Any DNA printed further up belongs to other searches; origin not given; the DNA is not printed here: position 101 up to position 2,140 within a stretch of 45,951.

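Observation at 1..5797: Orphan nitrogenase-superfamily reductase operon under MarR control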

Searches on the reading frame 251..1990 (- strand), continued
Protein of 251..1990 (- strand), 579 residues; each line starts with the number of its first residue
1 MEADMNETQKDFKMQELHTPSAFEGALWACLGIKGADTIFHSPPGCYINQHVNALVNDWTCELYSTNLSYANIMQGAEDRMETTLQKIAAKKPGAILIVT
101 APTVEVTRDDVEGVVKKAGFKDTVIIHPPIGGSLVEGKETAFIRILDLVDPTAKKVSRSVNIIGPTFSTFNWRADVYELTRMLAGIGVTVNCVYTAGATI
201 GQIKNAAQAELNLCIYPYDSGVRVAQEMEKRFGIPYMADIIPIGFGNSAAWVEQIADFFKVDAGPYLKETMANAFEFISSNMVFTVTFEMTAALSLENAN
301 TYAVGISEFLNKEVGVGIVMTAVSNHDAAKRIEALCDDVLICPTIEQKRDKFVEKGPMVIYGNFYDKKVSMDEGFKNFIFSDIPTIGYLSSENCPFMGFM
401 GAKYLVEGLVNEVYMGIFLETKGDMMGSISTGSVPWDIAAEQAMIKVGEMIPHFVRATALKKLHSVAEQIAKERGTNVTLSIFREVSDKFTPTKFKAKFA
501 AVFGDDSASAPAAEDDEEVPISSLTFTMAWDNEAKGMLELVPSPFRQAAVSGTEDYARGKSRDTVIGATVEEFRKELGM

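Call 71: get_annotated_region(hit=H20, flank=5000)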
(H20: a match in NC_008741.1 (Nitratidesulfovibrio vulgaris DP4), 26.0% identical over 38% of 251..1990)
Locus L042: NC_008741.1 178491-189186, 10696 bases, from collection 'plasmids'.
description: Nitratidesulfovibrio vulgaris DP4 plasmid pDVUL01, complete sequence
organism: Nitratidesulfovibrio vulgaris DP4 (NCBI taxid 391774)
taxonomy: Bacteria; Thermodesulfobacteriota; Desulfovibrionia; Desulfovibrionales; Desulfovibrionaceae; Nitratidesulfovibrio; Nitratidesulfovibrio vulgaris; Nitratidesulfovibrio vulgaris DP4
host: -; source: -; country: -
typing (MOB-suite, as given by PLSDB): non-mobilizable
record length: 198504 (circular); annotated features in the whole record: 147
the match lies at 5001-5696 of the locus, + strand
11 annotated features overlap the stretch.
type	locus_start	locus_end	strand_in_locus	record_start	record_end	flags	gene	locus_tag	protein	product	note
CDS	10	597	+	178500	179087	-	-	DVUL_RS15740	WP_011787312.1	hypothetical protein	-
CDS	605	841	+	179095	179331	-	-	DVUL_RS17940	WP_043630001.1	hypothetical protein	-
CDS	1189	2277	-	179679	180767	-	-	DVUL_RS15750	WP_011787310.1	homocitrate synthase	-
CDS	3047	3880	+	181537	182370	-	nifH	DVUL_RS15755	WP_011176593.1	nitrogenase iron protein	GO:0009399 - nitrogen fixation [Evidence IEA]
CDS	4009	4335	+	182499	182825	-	-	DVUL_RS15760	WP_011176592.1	P-II family nitrogen regulator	-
CDS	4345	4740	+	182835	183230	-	-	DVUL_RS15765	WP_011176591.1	P-II family nitrogen regulator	-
CDS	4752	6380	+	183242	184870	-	nifD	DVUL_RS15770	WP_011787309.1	nitrogenase molybdenum-iron protein alpha chain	GO:0009399 - nitrogen fixation [Evidence IEA]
CDS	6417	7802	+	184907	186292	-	nifK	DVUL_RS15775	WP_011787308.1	nitrogenase molybdenum-iron protein subunit beta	GO:0009399 - nitrogen fixation [Evidence IEA]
CDS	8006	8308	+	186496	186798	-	-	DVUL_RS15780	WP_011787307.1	(2Fe-2S) ferredoxin domain-containing protein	-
CDS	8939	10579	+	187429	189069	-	nifE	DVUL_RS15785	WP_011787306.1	nitrogenase iron-molybdenum cofactor biosynthesis protein NifE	GO:0009399 - nitrogen fixation [Evidence IEA]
CDS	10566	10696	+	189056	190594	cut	-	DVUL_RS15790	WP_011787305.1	nitrogenase component 1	-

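Call 72: get_annotated_region(hit=H14, flank=6000)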
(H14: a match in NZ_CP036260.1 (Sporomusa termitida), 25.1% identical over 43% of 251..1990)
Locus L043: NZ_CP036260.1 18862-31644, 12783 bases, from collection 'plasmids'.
description: Sporomusa termitida strain DSM 4440 plasmid pSPTER, complete sequence
organism: Sporomusa termitida (NCBI taxid 2377)
taxonomy: Bacteria; Bacillota; Negativicutes; Selenomonadales; Sporomusaceae; Sporomusa; Sporomusa termitida
host: -; source: whole organism,intestinal contents of termite Nasutitermes nigriceps; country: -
typing (MOB-suite, as given by PLSDB): non-mobilizable
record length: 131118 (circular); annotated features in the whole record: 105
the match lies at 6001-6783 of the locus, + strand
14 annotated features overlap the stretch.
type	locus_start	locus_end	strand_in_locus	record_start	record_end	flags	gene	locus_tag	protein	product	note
CDS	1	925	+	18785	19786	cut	-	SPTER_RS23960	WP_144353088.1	ABC transporter substrate-binding protein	-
CDS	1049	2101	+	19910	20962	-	-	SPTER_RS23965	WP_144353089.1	iron ABC transporter permease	-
CDS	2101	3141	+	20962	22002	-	-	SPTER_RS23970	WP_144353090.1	iron ABC transporter permease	GO:0006826 - iron ion transport [Evidence IEA]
CDS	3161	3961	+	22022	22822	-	-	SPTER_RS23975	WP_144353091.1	ABC transporter ATP-binding protein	-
CDS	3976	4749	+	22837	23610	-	-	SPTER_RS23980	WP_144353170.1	nitrogenase iron protein NifH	-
CDS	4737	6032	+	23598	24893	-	-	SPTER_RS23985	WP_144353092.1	nitrogenase component 1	-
CDS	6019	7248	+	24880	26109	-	-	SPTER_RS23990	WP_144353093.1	nitrogenase component 1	-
CDS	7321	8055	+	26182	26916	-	-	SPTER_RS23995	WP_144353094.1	alpha/beta hydrolase-fold protein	-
CDS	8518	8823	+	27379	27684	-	-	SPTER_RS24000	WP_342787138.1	DUF3892 domain-containing protein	-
CDS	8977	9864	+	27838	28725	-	-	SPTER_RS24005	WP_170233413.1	transposase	GO:0006313 - DNA transposition [Evidence IEA]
CDS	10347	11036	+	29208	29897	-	-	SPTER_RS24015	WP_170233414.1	helix-turn-helix domain-containing protein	-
CDS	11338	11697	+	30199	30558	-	-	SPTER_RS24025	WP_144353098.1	DDE-type integrase/transposase/recombinase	GO:0015074 - DNA integration [Evidence IEA]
CDS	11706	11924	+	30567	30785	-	-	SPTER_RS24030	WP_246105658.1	IS3 family transposase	GO:0015074 - DNA integration [Evidence IEA]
CDS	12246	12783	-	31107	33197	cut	-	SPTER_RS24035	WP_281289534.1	TonB-dependent receptor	-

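Call 73: search_protein_representatives(protein=window:251-1990:-)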
Query: 579 residues. Proteins with E-value up to 0.001 (for the whole library): 1122; up to 1e-10: 373; up to 1e-30: 16. The best 150 are listed.
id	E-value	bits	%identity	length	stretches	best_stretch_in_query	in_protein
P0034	1.1e-259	879.0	65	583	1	8-579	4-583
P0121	6.3e-135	467.3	42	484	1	31-503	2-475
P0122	2.8e-113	395.8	37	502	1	10-497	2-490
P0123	7.6e-112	391.1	87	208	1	81-284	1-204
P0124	1.4e-98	347.3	88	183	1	397-579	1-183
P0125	1.4e-85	304.4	86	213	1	320-481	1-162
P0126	6.0e-69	249.5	68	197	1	342-528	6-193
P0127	7.6e-66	239.2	91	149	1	20-134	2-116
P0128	2.6e-46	174.8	65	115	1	8-118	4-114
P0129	4.4e-46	174.0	50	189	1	8-160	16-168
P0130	3.2e-40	154.7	59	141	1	434-578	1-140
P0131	3.7e-36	141.2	73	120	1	9-93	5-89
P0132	5.5e-36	140.7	88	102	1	223-298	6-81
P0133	3.1e-33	131.6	25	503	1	16-465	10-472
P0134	5.5e-33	130.8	64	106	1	473-579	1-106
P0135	2.5e-32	128.6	30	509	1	15-439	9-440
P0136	1.6e-30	122.6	27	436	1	22-414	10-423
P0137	3.3e-30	121.6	29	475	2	24-327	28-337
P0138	1.5e-29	119.5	27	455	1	5-413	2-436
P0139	1.6e-28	116.0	28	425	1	25-414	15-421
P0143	3.2e-27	111.8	27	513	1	17-411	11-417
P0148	2.4e-26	108.9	30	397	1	23-407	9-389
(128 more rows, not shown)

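Call 74: list_cluster_members(proteins=[P0121, P0122, P0133, P0135, P0136, P0137, P0138, P0139, P0143, P0148])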
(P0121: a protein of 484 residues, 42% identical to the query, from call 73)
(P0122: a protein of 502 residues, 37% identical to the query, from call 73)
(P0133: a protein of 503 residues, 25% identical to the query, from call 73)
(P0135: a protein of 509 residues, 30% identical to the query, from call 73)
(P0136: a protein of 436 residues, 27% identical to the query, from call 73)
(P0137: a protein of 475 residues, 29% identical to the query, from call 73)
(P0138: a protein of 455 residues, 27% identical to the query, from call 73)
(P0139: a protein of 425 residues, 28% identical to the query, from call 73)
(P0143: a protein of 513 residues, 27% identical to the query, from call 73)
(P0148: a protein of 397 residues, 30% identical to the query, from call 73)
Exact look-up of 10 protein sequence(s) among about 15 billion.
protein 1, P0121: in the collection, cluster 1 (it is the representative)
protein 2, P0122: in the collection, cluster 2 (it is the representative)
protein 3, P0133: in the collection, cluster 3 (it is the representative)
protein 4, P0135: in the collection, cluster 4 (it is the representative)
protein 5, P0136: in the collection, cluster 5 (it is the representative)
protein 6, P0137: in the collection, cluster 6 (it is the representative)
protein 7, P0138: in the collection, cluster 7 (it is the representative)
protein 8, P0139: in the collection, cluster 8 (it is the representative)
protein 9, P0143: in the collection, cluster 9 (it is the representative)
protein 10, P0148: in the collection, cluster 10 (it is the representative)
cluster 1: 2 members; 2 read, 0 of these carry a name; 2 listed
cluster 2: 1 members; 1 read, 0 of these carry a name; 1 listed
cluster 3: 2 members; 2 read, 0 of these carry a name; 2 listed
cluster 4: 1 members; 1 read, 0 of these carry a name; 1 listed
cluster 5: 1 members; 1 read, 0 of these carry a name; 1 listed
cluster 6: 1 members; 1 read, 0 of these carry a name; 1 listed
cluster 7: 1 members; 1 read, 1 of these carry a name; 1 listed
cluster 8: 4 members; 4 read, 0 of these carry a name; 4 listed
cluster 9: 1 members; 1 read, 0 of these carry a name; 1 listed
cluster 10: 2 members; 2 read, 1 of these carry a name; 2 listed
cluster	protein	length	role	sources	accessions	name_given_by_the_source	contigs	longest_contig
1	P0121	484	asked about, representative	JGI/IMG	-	-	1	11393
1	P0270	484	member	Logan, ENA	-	-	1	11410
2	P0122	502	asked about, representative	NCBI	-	-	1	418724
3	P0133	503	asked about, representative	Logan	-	-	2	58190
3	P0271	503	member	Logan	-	-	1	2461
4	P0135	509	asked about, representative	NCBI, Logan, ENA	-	-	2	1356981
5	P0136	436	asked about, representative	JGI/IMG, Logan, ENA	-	-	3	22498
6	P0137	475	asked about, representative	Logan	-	-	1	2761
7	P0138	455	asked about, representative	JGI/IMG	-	Nitrogenase molybdenum-iron protein, alpha and beta chains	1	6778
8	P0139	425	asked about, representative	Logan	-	-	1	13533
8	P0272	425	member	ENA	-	-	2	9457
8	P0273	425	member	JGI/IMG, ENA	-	-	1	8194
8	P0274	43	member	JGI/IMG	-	-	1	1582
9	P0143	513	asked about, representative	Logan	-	-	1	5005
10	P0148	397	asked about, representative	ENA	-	-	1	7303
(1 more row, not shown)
